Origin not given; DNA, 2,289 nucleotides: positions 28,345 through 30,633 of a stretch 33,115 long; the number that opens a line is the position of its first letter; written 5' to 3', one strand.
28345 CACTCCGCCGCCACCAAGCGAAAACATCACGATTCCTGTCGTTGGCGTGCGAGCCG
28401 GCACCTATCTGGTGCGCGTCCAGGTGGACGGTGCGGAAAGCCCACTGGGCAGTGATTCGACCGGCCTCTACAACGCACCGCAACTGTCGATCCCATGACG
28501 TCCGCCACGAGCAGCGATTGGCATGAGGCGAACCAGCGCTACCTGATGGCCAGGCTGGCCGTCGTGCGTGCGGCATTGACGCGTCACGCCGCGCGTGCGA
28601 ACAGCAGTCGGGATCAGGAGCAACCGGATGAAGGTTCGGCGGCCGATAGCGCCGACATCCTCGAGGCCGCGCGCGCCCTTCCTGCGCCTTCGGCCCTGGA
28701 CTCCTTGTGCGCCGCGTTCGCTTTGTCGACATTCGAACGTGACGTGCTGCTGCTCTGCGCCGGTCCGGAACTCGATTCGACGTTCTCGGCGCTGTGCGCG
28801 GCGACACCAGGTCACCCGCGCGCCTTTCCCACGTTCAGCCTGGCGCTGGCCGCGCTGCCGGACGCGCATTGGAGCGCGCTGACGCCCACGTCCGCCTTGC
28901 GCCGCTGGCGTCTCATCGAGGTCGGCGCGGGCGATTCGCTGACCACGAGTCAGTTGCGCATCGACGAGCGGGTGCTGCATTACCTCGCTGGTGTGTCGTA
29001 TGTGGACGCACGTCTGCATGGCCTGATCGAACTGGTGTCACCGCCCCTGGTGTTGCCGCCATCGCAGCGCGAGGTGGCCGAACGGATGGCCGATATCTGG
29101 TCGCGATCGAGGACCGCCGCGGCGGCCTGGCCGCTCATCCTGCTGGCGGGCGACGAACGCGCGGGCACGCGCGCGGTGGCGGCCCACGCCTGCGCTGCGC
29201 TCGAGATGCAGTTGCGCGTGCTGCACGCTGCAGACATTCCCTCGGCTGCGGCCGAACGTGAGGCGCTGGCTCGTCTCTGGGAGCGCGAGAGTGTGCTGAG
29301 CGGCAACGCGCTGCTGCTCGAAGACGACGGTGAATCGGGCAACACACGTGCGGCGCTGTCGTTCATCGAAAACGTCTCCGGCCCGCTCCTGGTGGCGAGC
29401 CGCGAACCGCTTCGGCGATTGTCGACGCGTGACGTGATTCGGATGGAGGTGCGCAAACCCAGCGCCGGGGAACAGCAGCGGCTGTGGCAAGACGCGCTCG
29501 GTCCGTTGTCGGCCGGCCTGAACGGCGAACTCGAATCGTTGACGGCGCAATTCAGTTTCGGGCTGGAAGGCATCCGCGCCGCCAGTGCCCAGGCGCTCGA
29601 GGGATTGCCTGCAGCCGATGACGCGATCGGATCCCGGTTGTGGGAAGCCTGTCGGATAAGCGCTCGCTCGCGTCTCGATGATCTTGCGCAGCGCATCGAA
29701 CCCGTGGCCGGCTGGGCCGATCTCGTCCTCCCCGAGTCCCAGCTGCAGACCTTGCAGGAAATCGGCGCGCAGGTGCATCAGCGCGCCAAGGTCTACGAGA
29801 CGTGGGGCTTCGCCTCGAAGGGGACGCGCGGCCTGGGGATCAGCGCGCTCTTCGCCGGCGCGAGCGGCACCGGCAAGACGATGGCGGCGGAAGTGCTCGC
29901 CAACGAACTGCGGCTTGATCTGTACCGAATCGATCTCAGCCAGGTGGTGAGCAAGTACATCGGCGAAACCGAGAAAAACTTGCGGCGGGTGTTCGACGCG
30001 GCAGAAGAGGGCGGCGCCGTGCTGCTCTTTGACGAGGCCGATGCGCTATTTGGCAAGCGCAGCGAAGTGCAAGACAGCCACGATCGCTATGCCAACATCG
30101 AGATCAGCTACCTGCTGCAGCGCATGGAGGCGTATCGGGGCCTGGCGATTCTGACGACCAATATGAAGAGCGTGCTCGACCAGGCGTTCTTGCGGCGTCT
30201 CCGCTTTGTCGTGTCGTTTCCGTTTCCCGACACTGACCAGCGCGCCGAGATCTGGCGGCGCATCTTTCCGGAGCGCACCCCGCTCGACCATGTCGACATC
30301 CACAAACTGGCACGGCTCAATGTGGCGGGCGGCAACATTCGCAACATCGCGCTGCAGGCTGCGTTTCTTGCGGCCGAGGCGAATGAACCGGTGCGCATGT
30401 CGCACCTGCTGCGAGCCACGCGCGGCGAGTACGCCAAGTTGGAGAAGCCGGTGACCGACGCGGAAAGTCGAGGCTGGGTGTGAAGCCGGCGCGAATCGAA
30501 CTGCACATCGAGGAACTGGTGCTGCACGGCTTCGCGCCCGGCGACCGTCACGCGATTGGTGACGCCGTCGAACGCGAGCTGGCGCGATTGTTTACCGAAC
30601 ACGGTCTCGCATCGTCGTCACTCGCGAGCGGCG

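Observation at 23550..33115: First half of an extracellular contractile injection system (eCIS, Afp/PVC-like) locus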

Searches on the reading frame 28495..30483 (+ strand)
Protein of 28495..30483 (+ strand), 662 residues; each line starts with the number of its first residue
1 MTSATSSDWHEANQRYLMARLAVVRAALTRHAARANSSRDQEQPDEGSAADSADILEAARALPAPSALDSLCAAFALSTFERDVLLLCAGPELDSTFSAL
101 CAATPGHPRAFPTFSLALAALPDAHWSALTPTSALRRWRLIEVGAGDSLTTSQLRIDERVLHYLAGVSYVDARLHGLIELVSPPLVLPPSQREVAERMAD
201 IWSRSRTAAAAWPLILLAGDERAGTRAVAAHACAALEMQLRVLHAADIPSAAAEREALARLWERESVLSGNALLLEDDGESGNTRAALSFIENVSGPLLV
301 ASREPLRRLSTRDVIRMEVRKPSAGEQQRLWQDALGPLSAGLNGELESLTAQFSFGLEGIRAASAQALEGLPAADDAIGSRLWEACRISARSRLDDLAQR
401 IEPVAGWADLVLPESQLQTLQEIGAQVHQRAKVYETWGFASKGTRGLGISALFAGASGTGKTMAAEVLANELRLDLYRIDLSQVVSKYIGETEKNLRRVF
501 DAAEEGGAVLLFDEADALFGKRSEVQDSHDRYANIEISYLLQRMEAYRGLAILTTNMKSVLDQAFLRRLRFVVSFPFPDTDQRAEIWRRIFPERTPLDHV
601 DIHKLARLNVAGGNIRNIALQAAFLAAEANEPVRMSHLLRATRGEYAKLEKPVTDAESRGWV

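Call 3: search_protein_families(library=pfam, proteins=[window:28495-30483:+], max_evalue=0.01)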
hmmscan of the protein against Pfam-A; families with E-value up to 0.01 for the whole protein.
window:28495-30483:+ (662 aa): 4 families
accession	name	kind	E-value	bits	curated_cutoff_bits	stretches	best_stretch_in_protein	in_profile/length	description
PF00004.35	AAA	-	3.3e-25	89.5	21.2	1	452-576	2-128/131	ATPase family associated with various cellular activities (AAA)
PF22977.2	WHD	-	2.4e-18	67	27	1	22-175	72-218/221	Winged helix domain, variant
PF07724.20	AAA_2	-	0.00079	19.9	27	1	449-516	4-85/166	AAA domain (Cdc48 subfamily)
PF13401.12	AAA_22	-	0.0031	18.3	27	0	452-483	9-43/130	AAA domain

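Call 11: find_encoding_contigs(protein=window:28495-30483:+, flank=10000, max_places=6)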
Protein window:28495-30483:+ (662 aa): no gene with exactly this product is on record in the collection.

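Call 29: search_protein_families(library=ncbifam, proteins=[window:28495-30483:+], max_evalue=0.01)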
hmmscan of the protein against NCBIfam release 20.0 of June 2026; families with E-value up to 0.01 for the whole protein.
window:28495-30483:+ (662 aa): 16 families
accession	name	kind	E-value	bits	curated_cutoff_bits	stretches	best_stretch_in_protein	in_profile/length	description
NF042959.1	IteA_antiphage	equivalog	3.7e-30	105.3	510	1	388-623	73-301/367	anti-phage ATPase IteA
TIGR01242.2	TIGR01242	subfamily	1.2e-24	87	500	1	451-641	151-351/362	proteasome-activating nucleotidase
NF003069.1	PRK03992.1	subfamily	1.5e-24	86.8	500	1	451-642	168-369/379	proteasome-activating nucleotidase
NF041006.2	cell_div_CdvC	equivalog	9.5e-21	74.1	650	1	452-619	138-315/370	cell division protein CdvC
TIGR01243.1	CDC48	subfamily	1.2e-20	73.5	802.65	1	451-616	215-386/733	CDC48 family AAA ATPase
NF047748.1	PrtsmActNtasePan1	equivalog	5.4e-20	71.8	750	1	451-637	185-381/405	proteasome-activating nucleotidase Pan1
NF047747.1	PrtsmActNtasePan2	equivalog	2.2e-18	66.7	700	1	451-627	188-373/397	proteasome-activating nucleotidase Pan2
TIGR01241.2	FtsH_fam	equivalog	7.2e-17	61.4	600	1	451-642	198-399/598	ATP-dependent zinc metalloprotease FtsH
NF008004.0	PRK10733.1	equivalog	1.1e-12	46.8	1008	1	451-633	188-379/644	ATP-dependent zinc metalloprotease FtsH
TIGR03922.1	T7SS_EccA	equivalog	3.4e-09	35.8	466.65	1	452-550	316-417/557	type VII secretion AAA-ATPase EccA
TIGR03689.1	pup_AAA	equivalog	1.5e-08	33.8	504.75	1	391-602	165-388/512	proteasome ATPase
NF003229.0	PRK04195.1-5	equivalog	2.7e-06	26.4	280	1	448-521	44-118/413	replication factor C large subunit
TIGR02881.1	spore_V_K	equivalog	6.2e-05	22.2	422.95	1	450-582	44-180/261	stage V sporulation protein K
TIGR02880.1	cbbX_cfxQ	equivalog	0.00013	21.3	459.25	1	445-558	57-169/284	CbbX protein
TIGR02639.1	ClpA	equivalog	0.00068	18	993.15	1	450-487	489-526/734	ATP-dependent Clp protease ATP-binding subunit ClpA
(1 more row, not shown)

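Call 35: find_related_loci(query=window:28495-30483:+, collection=genome_contigs, flank=10000)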
Query window:28495-30483:+ (662 aa) in genome_contigs; peptide patterns used: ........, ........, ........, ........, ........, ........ (x = any residue, [..] = any of these).
599 stretches matched a pattern (row limit reached: there are more); 581 encode a relative of the query (tblastn E <= 1e-3); the best 80 are kept; 80 distinct loci.
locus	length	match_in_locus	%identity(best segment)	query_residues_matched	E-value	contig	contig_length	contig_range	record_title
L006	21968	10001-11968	64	4-661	0e+0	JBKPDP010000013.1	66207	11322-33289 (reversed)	MAG: Verrucomicrobiota bacterium isolate GB_EKS_MAG_00021 GB_EKS_000000789071, whole genome shotgun sequence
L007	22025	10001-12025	64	3-662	0e+0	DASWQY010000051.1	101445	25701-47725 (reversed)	MAG TPA_asm: Pyrinomonadaceae bacterium isolate SMAG_U3507 k141_2233994, whole genome shotgun sequence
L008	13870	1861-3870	60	2-662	0e+0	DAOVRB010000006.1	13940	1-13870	MAG TPA_asm: Methanomicrobiaceae archaeon isolate CSMAG_1590 CSMAG_1590_k141_646270_length_13940_cov_18.9700, whole geno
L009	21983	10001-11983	57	3-662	0e+0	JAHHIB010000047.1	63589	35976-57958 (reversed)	MAG: Scytonema hyalinum WJT4-NPBG1 scaffold_66_c2, whole genome shotgun sequence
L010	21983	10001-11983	59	4-662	0e+0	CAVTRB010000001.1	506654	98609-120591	MAG: uncultured Chloroflexia bacterium isolate MFD09603.bin.1.156 genome assembly, contig: contig_16853, whole genome sh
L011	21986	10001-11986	57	1-662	0e+0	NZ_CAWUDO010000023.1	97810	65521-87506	Nostoc sp. CCY 9925 isolate Nostoc CCY 9925 NODE_23_length_97810_cov_123.714265, whole genome shotgun sequence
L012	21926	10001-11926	59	8-661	0e+0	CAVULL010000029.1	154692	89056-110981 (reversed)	MAG: uncultured Verrucomicrobiae bacterium isolate MFD06435.bin.2.21 genome assembly, contig: contig_40572, whole genome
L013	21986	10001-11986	55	6-662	0e+0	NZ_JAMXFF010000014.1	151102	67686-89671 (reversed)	Laspinema palackyanum D2a NODE_15_length_151102_cov_69.149346, whole genome shotgun sequence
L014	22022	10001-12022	53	1-662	0e+0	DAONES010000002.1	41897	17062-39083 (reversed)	MAG TPA_asm: Methanothrix sp. isolate AMR_MDS_3863 NODE_851_length_41897_cov_16.469122, whole genome shotgun sequence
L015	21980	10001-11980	54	3-662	0e+0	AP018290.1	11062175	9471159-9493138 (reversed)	Calothrix sp. NIES-4105 DNA, nearly complete genome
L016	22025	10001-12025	56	1-662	0e+0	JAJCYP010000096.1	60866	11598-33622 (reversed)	MAG: Bacteroidota bacterium isolate OFTM201 OFTM201_95, whole genome shotgun sequence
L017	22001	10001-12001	54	1-662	0e+0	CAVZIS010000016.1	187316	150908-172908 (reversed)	MAG: Vicinamibacterales bacterium isolate MFD00962.bin.2.7 genome assembly, contig: contig_84082, whole genome shotgun s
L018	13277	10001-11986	56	1-661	0e+0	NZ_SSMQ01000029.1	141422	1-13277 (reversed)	Polyangium fumosum strain DSM 14668 Scaffold29_1, whole genome shotgun sequence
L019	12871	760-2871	51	1-662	0e+0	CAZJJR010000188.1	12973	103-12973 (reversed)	MAG TPA_asm: uncultured bacterium isolate SRP290908_co2_197 genome assembly, contig: NODE_6717_length_12973_cov_6.404939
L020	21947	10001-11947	54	1-661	0e+0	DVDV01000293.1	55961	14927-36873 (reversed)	MAG TPA_asm: Leptolyngbyaceae cyanobacterium M33_DOE_097 k141_764951, whole genome shotgun sequence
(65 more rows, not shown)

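Call 57: search_solved_structures(query=window:28495-30483:+, max_evalue=1e-10)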
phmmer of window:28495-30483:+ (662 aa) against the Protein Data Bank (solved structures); distinct sequences matched with E-value up to 1e-10: 235 (the best 60 are shown).
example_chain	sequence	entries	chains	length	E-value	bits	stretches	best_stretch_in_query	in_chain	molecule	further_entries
5vc7_A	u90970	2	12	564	3.3e-32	115.6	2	452-630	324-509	VCP-like ATPase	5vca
5g4g_A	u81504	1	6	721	5.6e-32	114.9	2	452-630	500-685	VCP-LIKE ATPASE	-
5g4f_A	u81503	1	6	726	5.7e-32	114.9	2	452-630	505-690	VCP-LIKE ATPASE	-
7wub_D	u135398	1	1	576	1.1e-31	113.9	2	450-628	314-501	Transitional endoplasmic reticulum ATPase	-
7wub_C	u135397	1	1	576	1.1e-31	113.9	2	450-628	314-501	Transitional endoplasmic reticulum ATPase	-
6mck_A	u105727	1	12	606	1.4e-31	113.6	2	450-628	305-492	Transitional endoplasmic reticulum ATPase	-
5c18_A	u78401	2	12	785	2.4e-31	112.8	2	450-628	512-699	Transitional endoplasmic reticulum ATPase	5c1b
7rlj_A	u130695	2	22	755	2.6e-31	112.7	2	450-628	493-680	Transitional endoplasmic reticulum ATPase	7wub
8yka_A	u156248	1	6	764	2.8e-31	112.6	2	450-628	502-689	Transitional endoplasmic reticulum ATPase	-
7y4w_A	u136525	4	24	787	2.9e-31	112.5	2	450-628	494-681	Transitional endoplasmic reticulum ATPase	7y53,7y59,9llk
7bp8_A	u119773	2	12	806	3.2e-31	112.4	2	450-628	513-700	Transitional endoplasmic reticulum ATPase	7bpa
7bp9_A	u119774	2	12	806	3.2e-31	112.4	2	450-628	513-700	Transitional endoplasmic reticulum ATPase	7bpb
10qq_A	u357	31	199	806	3.2e-31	112.4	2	450-628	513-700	Transitional endoplasmic reticulum ATPase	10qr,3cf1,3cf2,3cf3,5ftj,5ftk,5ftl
5ifw_B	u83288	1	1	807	3.2e-31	112.4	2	450-628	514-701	Transitional endoplasmic reticulum ATPase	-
7l5w_A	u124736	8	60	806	3.2e-31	112.4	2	450-628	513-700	Transitional endoplasmic reticulum ATPase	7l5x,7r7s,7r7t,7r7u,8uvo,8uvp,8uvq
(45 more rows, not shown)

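Call 86: find_related_loci(query=L012:18646-21339:+, collection=viral_contigs, flank=10000)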
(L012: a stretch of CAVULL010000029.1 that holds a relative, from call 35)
Query L012:18646-21339:+ (898 aa) in viral_contigs; peptide patterns used: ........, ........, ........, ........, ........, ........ (x = any residue, [..] = any of these).
No stretch of DNA in the collection matches any of the patterns.

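Call 87: find_related_loci(query=L012:18646-21339:+, collection=metagenome_contigs, flank=10000)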
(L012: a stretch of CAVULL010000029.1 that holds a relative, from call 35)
Query L012:18646-21339:+ (898 aa) in metagenome_contigs; peptide patterns used: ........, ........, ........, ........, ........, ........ (x = any residue, [..] = any of these).
32 stretches matched a pattern; 3 encode a relative of the query (tblastn E <= 1e-3); 3 distinct loci.
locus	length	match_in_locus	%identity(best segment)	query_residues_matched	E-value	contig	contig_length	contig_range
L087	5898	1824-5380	92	1-898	0e+0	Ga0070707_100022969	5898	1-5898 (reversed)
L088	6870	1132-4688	92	1-898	0e+0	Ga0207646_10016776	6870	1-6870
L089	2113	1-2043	78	216-898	0e+0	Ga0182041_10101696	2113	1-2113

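Call 89: search_protein_families(library=pfam, proteins=[L088:4688-6661:+, L088:1995-4691:+], max_evalue=0.1)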
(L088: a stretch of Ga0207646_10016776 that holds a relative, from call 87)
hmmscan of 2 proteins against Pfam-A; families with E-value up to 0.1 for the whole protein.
L088:4688-6661:+ (657 aa): 1 family
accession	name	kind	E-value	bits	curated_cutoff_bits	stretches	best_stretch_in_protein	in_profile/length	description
PF10076.14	Phage_Mu_Gp48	-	0.063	13.5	37.4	0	7-135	2-117/150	Bacteriophage Mu-like, Gp48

L088:1995-4691:+ (898 aa): 1 family
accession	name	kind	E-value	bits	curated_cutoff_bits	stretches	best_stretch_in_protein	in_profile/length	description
PF04865.19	Baseplate_J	-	3.9e-08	33.4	21.1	1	654-837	74-254/255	Baseplate J-like protein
